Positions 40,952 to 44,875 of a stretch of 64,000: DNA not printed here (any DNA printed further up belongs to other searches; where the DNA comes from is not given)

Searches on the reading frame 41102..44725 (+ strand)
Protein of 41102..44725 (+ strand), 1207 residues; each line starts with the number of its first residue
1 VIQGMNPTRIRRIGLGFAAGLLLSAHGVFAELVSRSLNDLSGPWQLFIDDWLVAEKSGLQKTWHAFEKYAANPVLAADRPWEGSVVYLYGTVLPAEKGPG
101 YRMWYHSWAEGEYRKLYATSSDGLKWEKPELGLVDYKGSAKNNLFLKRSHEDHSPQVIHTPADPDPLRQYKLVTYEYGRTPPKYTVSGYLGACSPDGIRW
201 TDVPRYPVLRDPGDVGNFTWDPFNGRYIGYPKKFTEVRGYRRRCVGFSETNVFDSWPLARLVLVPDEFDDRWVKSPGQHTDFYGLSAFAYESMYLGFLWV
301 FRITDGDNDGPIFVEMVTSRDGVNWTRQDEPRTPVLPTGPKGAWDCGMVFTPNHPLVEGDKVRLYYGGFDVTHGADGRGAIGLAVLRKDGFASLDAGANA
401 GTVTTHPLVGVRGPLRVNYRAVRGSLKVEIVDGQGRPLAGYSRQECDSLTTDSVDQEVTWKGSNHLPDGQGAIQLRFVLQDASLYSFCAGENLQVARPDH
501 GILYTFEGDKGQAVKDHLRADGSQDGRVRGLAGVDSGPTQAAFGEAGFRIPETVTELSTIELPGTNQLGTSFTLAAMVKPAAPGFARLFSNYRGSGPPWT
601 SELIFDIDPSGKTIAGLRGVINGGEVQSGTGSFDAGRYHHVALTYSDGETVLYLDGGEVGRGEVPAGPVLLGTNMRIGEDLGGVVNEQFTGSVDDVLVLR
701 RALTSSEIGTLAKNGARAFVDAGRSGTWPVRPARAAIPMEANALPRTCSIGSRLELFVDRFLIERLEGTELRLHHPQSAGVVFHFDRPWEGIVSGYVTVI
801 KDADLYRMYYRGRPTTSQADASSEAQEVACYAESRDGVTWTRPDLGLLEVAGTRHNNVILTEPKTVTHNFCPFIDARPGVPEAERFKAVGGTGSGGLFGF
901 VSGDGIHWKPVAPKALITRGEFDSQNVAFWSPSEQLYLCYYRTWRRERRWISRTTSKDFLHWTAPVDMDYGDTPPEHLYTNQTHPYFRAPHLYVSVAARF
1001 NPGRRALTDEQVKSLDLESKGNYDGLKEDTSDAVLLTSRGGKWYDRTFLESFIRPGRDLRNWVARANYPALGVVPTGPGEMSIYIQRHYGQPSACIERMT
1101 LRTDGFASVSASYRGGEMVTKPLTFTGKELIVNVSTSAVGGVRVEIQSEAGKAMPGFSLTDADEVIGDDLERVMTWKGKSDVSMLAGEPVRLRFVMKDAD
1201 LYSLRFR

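Call 8: search_protein_families(library=pfam, proteins=[window:41102-44725:+], max_evalue=0.1)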
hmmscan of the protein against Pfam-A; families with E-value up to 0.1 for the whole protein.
window:41102-44725:+ (1207 aa): 1 family
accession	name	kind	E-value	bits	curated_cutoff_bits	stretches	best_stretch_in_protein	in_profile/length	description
PF13385.13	Laminin_G_3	-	2.8e-19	70.2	27.6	1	560-708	7-150/151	Concanavalin A-like lectin/glucanases superfamily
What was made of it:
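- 41114..44725 (+): P4, paralogue of P3 without the domain and without a dockerin-like tail: propeller module, uninterrupted LamG, then a second, remote propeller module. Laminin_G_3 is complete, profile positions 7-150 of 151 (call 8).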

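Call 9: search_protein_families(library=ncbifam, proteins=[window:41102-44725:+], max_evalue=0.1)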
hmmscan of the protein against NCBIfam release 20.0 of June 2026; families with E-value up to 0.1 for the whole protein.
window:41102-44725:+ (1207 aa): 2 families
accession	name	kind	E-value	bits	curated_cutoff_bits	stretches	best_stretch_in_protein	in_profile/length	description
NF052521.1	TafC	equivalog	2.3e-05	23.7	410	1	565-714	211-362/373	TafC family fimbrial protein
NF058598.1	BetMansidBT3780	equivalog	0.08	12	550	0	933-963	139-169/366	beta-1,2-mannosidase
